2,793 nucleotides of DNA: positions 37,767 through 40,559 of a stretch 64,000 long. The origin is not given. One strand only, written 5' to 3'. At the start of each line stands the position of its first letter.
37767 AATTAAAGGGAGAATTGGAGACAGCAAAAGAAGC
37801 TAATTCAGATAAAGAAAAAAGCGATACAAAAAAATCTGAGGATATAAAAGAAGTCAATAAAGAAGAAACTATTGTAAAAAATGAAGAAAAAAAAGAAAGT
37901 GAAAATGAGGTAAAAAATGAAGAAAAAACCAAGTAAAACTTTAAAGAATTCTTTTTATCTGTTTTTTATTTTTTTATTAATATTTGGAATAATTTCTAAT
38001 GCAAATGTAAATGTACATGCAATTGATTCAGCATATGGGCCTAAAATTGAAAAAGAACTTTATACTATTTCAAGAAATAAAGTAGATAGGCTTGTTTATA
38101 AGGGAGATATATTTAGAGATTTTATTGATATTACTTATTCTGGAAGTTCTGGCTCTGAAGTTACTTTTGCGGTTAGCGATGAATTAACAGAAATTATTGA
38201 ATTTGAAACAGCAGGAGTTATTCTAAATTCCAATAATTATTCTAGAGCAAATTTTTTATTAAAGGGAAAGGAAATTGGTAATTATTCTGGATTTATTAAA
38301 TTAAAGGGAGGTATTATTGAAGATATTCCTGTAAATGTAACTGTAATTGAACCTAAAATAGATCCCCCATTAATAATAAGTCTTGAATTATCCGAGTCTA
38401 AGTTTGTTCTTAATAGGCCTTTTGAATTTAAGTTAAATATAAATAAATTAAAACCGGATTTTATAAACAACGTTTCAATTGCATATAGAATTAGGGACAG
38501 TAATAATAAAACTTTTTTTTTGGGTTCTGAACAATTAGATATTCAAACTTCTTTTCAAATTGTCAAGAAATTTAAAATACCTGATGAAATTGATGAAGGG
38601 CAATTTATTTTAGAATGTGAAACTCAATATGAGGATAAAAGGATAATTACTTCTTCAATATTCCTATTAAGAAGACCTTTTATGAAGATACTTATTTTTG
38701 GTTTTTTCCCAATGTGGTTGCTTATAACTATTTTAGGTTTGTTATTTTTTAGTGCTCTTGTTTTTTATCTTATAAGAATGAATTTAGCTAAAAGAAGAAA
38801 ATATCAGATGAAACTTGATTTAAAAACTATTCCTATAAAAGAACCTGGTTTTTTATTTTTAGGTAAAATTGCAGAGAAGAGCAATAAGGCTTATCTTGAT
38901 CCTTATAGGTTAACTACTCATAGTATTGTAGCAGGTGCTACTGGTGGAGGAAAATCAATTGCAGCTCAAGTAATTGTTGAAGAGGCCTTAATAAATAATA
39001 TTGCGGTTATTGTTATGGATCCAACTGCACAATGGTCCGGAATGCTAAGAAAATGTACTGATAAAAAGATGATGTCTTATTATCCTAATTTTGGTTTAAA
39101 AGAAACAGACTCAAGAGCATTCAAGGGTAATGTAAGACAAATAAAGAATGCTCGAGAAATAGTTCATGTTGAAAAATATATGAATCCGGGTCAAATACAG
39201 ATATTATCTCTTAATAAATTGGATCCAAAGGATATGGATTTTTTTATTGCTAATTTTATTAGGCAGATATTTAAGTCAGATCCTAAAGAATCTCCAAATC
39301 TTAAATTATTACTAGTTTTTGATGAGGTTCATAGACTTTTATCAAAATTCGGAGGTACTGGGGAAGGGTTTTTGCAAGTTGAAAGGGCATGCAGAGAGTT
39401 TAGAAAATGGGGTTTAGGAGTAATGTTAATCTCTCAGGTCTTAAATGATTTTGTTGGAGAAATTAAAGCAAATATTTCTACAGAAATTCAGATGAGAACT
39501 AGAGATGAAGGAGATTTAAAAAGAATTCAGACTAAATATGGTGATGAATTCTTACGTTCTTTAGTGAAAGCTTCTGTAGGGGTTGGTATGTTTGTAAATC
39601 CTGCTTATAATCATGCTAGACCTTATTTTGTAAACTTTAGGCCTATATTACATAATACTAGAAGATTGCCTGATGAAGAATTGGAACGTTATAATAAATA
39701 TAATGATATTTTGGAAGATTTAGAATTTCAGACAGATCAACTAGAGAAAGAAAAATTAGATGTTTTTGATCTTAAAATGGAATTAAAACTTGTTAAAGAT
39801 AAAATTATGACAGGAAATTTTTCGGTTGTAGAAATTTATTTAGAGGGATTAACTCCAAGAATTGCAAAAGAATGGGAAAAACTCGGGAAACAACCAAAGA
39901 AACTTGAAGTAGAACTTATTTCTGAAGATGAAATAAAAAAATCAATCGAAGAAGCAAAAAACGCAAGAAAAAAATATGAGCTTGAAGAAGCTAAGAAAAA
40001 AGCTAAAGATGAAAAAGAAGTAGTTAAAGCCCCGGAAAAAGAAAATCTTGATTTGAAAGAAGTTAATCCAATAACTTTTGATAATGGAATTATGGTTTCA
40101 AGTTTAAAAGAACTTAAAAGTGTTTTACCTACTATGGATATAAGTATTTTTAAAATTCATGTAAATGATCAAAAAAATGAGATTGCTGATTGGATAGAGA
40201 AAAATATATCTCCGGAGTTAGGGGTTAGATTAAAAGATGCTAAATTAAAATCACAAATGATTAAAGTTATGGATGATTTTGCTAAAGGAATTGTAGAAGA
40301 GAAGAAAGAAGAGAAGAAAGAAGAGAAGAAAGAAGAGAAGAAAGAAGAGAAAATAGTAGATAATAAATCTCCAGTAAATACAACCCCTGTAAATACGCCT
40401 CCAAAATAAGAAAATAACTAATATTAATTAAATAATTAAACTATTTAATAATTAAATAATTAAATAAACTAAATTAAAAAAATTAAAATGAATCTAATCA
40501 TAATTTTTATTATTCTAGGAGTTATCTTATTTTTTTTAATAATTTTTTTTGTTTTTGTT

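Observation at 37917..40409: ATPase copy 1: extracellular Ig/CARDB-like module fused through a TM segment to a cytoplasmic FtsK/HerA-like P-loop domain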

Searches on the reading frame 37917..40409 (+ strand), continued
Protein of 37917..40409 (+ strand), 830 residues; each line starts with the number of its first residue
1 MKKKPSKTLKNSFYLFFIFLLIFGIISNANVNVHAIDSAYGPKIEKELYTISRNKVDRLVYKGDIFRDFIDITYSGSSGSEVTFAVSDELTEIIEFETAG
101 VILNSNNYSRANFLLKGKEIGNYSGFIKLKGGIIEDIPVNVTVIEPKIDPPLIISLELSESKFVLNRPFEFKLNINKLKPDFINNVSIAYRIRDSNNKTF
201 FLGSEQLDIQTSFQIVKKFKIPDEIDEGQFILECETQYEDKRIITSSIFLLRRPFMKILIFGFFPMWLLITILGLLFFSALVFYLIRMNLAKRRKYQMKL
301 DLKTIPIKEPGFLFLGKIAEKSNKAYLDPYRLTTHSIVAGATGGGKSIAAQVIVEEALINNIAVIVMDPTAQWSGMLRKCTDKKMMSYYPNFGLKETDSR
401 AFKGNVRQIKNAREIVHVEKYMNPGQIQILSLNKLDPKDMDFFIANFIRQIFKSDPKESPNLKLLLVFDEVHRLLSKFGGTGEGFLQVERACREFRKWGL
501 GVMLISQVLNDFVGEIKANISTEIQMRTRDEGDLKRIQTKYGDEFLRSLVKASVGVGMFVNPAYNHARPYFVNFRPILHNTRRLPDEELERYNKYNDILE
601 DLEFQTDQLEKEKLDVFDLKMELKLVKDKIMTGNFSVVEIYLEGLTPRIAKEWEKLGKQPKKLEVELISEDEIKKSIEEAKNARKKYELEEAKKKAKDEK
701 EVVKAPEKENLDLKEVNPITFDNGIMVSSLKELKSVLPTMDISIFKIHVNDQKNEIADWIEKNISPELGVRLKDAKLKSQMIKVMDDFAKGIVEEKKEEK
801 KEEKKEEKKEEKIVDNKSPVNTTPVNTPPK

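Call 33: find_related_loci(query=A1, collection=genome_contigs, flank=10000)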
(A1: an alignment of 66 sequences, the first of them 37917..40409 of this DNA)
Query A1 (830 aa) in genome_contigs; peptide patterns used: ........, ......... (x = any residue, [..] = any of these).
598 stretches matched a pattern (row limit reached: there are more); 573 encode a relative of the query (tblastn E <= 1e-3); the best 80 are kept; 77 distinct loci.
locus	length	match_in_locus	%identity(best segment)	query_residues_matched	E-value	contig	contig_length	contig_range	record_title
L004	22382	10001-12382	57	2-812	0e+0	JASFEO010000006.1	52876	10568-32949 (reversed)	MAG: Candidatus Pacearchaeota archaeon isolate D0606M12metaG_Bin_371 D0606M12metaG_FD_scaffold_52_c1, whole genome shotg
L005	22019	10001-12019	66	38-708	0e+0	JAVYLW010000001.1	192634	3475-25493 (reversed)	MAG: Candidatus Pacearchaeota archaeon isolate DPZ-2_202101_bins_140 DPZ-2_202101_bins_140_scaffold_1, whole genome shot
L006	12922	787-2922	64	86-796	0e+0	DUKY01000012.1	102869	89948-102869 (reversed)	MAG TPA_asm: Nanoarchaeota archaeon isolate UBA9966 contig_4741, whole genome shotgun sequence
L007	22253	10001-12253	59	10-768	0e+0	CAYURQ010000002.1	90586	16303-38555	MAG TPA_asm: Candidatus Woesearchaeota archaeon isolate SRP141376_co3_436 genome assembly, contig: NODE_473_length_90586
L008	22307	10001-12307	58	13-792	0e+0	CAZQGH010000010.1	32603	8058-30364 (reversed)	MAG TPA_asm: Candidatus Woesearchaeota archaeon isolate SRP141376_co1_236 genome assembly, contig: NODE_3149_length_3260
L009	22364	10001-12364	55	4-798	0e+0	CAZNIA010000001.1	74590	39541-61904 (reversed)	MAG TPA_asm: Candidatus Woesearchaeota archaeon isolate SRP192927_co4_126 genome assembly, contig: NODE_362_length_74590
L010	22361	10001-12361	56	1-790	0e+0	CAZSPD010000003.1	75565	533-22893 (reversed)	MAG TPA_asm: Candidatus Woesearchaeota archaeon isolate binchicken_co39_584 genome assembly, contig: NODE_692_length_755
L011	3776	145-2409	57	35-790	0e+0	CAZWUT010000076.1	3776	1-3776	MAG TPA_asm: Candidatus Woesearchaeota archaeon isolate binchicken_co100_462 genome assembly, contig: NODE_39000_length_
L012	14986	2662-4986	55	9-802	0e+0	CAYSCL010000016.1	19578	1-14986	MAG TPA_asm: Candidatus Woesearchaeota archaeon isolate binchicken_co42_199 genome assembly, contig: NODE_3604_length_19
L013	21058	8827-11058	57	40-788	0e+0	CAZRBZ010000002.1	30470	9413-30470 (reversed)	MAG TPA_asm: Candidatus Woesearchaeota archaeon isolate binchicken_co357_128 genome assembly, contig: NODE_445_length_30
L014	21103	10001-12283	56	18-790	0e+0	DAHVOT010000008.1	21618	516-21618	MAG TPA_asm: archaeon isolate clean591 NODE_8_length_21618_cov_5.360475, whole genome shotgun sequence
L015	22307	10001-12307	55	11-790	0e+0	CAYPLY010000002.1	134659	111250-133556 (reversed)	MAG TPA_asm: Candidatus Woesearchaeota archaeon isolate binchicken_co22_156 genome assembly, contig: NODE_113_length_134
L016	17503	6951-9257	56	21-796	0e+0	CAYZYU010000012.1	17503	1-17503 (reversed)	MAG TPA_asm: Candidatus Woesearchaeota archaeon isolate binchicken_co115_170 genome assembly, contig: NODE_5112_length_1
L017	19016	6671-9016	56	2-788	0e+0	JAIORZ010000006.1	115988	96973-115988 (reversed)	MAG: archaeon isolate SMBSF31 20075_Bin_5_contigs_1_c_000000000006, whole genome shotgun sequence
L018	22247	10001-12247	56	37-790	0e+0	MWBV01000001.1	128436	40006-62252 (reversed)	MAG: Candidatus Diapherotrites archaeon ADurb.Bin253 BWY36_contig000001, whole genome shotgun sequence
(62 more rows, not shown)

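Call 40: predict_structure(alignment_id=A1)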
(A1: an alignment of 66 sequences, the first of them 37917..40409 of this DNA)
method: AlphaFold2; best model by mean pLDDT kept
length: 830 residues; sequences in the alignment: 66
mean_pLDDT: 83.8   pTM: 0.57
mean pLDDT of the five models: 83.8, 83.6, 81.0, 79.7, 79.0
residues with pLDDT >= 90: 380; 70-90: 352; 50-70: 31; < 50: 67
segments of 3 or more residues with pLDDT < 50: 1-4, 6-10, 30-39, 701-709, 794-830
pLDDT, mean of each block of 10 residues (from residue 1): 44 75 67 44 84 87 86 87 89 88 88 87 90 89 66 86 88 87 87 89 91 91 89 88 89 87 87 93 90 74 92 92 92 88 82 97 96 94 93 94 94 88 94 93 93 89 95 89 90 91 89 69 86 85 84 83 91 94 92 93 92 92 93 91 93 89 82 85 85 70 44 81 86 89 89 91 88 88 85 45 32 38 38
secondary structure, 60 per line:
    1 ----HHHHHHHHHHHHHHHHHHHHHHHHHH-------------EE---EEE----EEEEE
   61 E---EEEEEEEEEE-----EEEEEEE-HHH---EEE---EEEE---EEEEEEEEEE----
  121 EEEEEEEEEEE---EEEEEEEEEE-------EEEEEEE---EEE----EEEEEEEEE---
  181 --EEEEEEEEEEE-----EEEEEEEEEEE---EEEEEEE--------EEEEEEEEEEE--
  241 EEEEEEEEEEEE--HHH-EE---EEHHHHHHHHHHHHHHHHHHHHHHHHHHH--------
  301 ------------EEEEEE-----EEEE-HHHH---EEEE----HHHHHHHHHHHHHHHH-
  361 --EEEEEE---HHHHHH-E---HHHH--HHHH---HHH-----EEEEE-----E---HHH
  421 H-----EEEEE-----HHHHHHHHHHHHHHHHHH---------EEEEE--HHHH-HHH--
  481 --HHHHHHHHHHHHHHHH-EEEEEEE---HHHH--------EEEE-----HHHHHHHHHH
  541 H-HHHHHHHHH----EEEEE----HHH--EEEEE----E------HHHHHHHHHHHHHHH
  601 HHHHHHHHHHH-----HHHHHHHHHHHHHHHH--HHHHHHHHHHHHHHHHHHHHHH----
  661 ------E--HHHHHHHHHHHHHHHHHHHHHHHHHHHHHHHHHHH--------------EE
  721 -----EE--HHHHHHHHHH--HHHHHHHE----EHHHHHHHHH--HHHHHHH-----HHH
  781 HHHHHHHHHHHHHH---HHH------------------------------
elements in order (helices of 4 or more, strands of 3 or more residues): H5-30 E49-51 E56-61 E65-74 E80-86 E94-96 E100-103 E107-116 E121-131 E135-144 E152-158 E162-164 E169-177 E183-193 E199-209 E213-219 E228-238 E241-252 H266-292 E313-318 E324-327 H329-332 E336-339 H344-359 E363-368 H372-377 H383-386 H389-392 E404-408 H418-421 E427-431 H437-454 E464-468 H471-474 H483-498 E500-506 H510-513 E522-525 H531-541 H543-551 E556-560 E570-574 H586-611 H617-632 H635-656 H670-704 H730-739 H742-748 H755-763 H766-772 H778-794

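Call 42: fold_search(model_id=the predicted structure, library=pdb)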
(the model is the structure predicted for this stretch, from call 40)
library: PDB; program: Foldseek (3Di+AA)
matches with E <= 10: 1985; with E <= 0.001: 991
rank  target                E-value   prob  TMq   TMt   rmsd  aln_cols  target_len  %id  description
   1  7sqc_O0               2.3e-12  1.00  0.12  0.09  16.3       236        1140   11  Ciliary C1 central pair apparatus isolated from Chlamydomonas reinhardtii (released 2022-04-13)
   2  8jmw_A                3.5e-11  1.00  0.13  0.19  12.8       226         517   13  Fibril form of serine peptidase Vpr (released 2023-12-06)
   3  4d2i_B                3.9e-11  1.00  0.26  0.44  26.7       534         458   12  Crystal structure of the HerA hexameric DNA translocase from Sulfolobus solfataricus bound to AMP-PNP (released 2014-12-03)
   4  7sqc_2A               5.8e-11  1.00  0.12  0.13  17.7       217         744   10  Ciliary C1 central pair apparatus isolated from Chlamydomonas reinhardtii (released 2022-04-13)
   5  4d2i_A                6.4e-11  1.00  0.25  0.43   6.9       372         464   17  Crystal structure of the HerA hexameric DNA translocase from Sulfolobus solfataricus bound to AMP-PNP (released 2014-12-03)
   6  9x1m_A                6.4e-11  1.00  0.25  0.35  27.9       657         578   12  The cryo-EM structure of HerA-NurA complex with AMPPNP and dsDNA from Thermococcus kodakarensis (released 2026-02-04)
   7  8xau_A                8.0e-11  1.00  0.25  0.36  30.2       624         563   11  Cryo-EM structure of HerA (released 2024-06-05)
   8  9ijj_h                3.0e-10  1.00  0.11  0.07  18.2       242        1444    8  In situ structure of the central apparatus in mouse sperm axoneme. (released 2025-06-04)
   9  9ijj_L                3.6e-10  1.00  0.14  0.41  11.4       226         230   10  In situ structure of the central apparatus in mouse sperm axoneme. (released 2025-06-04)
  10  8woc_A                4.0e-10  1.00  0.24  0.54  28.8       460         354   15  Cryo-EM structure of SIR2/HerA complex (released 2024-09-11)
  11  7sqc_2B               4.7e-10  1.00  0.12  0.13  17.6       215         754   11  Ciliary C1 central pair apparatus isolated from Chlamydomonas reinhardtii (released 2022-04-13)
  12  9ijj_C                4.7e-10  1.00  0.11  0.09  14.6       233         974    8  In situ structure of the central apparatus in mouse sperm axoneme. (released 2025-06-04)
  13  9ijj_O                5.0e-10  1.00  0.11  0.08  16.9       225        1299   11  In situ structure of the central apparatus in mouse sperm axoneme. (released 2025-06-04)
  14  8xav_A                5.9e-10  1.00  0.26  0.36  27.6       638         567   11  Cryo-EM structure of an anti-phage defense complex (released 2024-06-05)
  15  7sqc_T2               6.6e-10  1.00  0.10  0.15  16.3       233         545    8  Ciliary C1 central pair apparatus isolated from Chlamydomonas reinhardtii (released 2022-04-13)
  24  8xau_F                2.8e-09  1.00  0.24  0.37  30.1       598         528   10  Cryo-EM structure of HerA (released 2024-06-05)
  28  9c1m_Q                3.7e-09  1.00  0.24  0.34  27.8       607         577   12  HerA-DUF assembly 1 (released 2025-06-04)
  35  9c1m_M                9.9e-09  1.00  0.23  0.32  29.9       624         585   12  HerA-DUF assembly 1 (released 2025-06-04)
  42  8woc_D                1.3e-08  1.00  0.24  0.35  30.2       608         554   12  Cryo-EM structure of SIR2/HerA complex (released 2024-09-11)
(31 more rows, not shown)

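Call 50: search_protein_families(library=padloc, proteins=[window:37917-40409:+], max_evalue=0.01)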
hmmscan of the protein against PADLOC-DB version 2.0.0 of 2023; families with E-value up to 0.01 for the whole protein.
window:37917-40409:+ (830 aa): 8 families
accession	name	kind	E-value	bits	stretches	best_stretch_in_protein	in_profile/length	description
PDLC04140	mad8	-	1.7e-12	45.5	1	314-541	5-266/314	mads_8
PDLC04105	HerA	-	1.8e-11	41.3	2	423-544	377-504/576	-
PDLC04103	HerA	-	1.2e-07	28.5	1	333-379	172-218/579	-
PDLC04100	HerA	-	0.0002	18.2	1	447-539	426-519/580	-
PDLC04099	HerA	-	0.00033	18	1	319-374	154-211/214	-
PDLC04101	HerA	-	0.00037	17.3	0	313-368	146-204/400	-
PDLC04107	HerA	-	0.0014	15.8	1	313-375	147-212/306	-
PDLC02185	HerA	-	0.0021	14.9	1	447-539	432-525/585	-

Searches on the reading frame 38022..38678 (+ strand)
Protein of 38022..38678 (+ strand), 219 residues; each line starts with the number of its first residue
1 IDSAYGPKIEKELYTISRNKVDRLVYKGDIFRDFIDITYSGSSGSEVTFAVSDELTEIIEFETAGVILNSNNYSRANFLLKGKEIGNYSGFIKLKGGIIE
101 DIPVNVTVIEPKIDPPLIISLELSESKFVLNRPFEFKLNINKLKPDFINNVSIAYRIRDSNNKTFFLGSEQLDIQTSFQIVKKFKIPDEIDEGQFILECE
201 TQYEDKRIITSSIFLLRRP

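Call 38: search_protein_families(library=pfam, proteins=[window:38022-38678:+], max_evalue=10)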
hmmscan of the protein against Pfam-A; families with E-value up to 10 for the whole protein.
seq(219 aa): 0 families

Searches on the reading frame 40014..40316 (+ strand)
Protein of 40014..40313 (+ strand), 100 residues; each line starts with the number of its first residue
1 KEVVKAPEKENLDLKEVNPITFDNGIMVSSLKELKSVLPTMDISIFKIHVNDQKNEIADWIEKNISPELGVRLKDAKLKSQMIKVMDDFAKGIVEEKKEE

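Call 38: search_protein_families(library=pfam, proteins=[window:40014-40313:+], max_evalue=10)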
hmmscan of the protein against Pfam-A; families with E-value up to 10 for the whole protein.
seq(100 aa): 2 families
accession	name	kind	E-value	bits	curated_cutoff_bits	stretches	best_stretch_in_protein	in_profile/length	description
PF19027.5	DUF5752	-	0.017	14.9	23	1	5-62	111-175/208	Family of unknown function (DUF5752)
PF06303.17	MatP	-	0.062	14.3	27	1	49-76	45-72/84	MatP N-terminal domain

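Call 70: predict_structure(alignment_id=A2)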
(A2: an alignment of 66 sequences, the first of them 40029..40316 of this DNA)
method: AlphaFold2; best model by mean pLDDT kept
length: 96 residues; sequences in the alignment: 66
mean_pLDDT: 87.5   pTM: 0.76
mean pLDDT of the five models: 87.5, 86.3, 85.5, 85.1, 83.6
residues with pLDDT >= 90: 73; 70-90: 9; 50-70: 10; < 50: 4
segments of 3 or more residues with pLDDT < 50: 1-3
pLDDT, mean of each block of 10 residues (from residue 1): 67 95 95 95 96 96 94 94 78 52
secondary structure, 60 per line:
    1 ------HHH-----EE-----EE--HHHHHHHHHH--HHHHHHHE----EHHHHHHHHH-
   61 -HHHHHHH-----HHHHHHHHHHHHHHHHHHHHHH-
elements in order: H26-35 H38-44 H51-59 H62-68 H74-95

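Call 72: fold_search(model_id=the predicted structure, library=pdb)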
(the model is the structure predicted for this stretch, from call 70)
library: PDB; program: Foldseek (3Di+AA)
matches with E <= 10: 24; with E <= 0.001: 0
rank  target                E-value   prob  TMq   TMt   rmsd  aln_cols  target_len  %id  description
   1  4cso_D                3.2e-01  0.89  0.53  0.26   2.9        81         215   12  The structure of OrfY from Thermoproteus tenax (released 2014-03-19)
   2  4cso_B                7.8e-01  0.69  0.53  0.26   2.8        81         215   12  The structure of OrfY from Thermoproteus tenax (released 2014-03-19)
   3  4cso_A                1.3e+00  0.69  0.55  0.27   2.2        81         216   12  The structure of OrfY from Thermoproteus tenax (released 2014-03-19)
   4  8zf2_A                2.7e+00  0.06  0.25  0.14  12.5        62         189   18  Quorum Sensing master regulator HapR of Photobacterium marinum (released 2025-05-07)
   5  8zf2_B                3.0e+00  0.06  0.25  0.14  12.6        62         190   18  Quorum Sensing master regulator HapR of Photobacterium marinum (released 2025-05-07)
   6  7rak_A                4.8e+00  0.02  0.18  0.05   9.6        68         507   19  Methanococcus maripaludis chaperonin complex in open conformation (released 2021-08-11)
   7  7xxo_B                5.4e+00  0.03  0.22  0.12  13.2        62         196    8  HapR Native in CHES buffer pH 9.5 (released 2023-02-22)
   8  3wvo_A                5.8e+00  0.03  0.21  0.05  11.1        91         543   13  Crystal structure of Thermobifida fusca Cse1 (released 2015-01-14)
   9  4h3t                  6.6e+00  0.02  0.28  0.08  10.5        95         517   16  Crystal structure of CRISPR-associated protein Cse1 from Acidimicrobium ferrooxidans (released 2012-09-26)
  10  8b6l_J                6.6e+00  0.02  0.23  0.19  15.8        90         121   14  Subtomogram average of the human Sec61-TRAP-OSTA-translocon (released 2022-12-07)
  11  7xxn                  7.0e+00  0.02  0.22  0.12  13.3        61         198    8  HapR Quadruple mutant, bound to Qstatin (released 2023-02-22)
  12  3izk_A                7.0e+00  0.01  0.17  0.04  12.9        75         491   13  Mm-cpn rls deltalid with ATP (released 2011-02-02)
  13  3izh_A                7.5e+00  0.02  0.21  0.06   8.1        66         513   17  Mm-cpn D386A with ATP (released 2011-02-02)
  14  5vku_k                7.5e+00  0.01  0.18  0.08  14.7        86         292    9  An atomic structure of the human cytomegalovirus (HCMV) capsid with its securing layer of pp150 tegument protein (released 2017-06-28)
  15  7dc3_A                8.0e+00  0.01  0.14  0.09  20.4        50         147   16  Crystal structure of the MyRF ICA domain (released 2021-08-25)
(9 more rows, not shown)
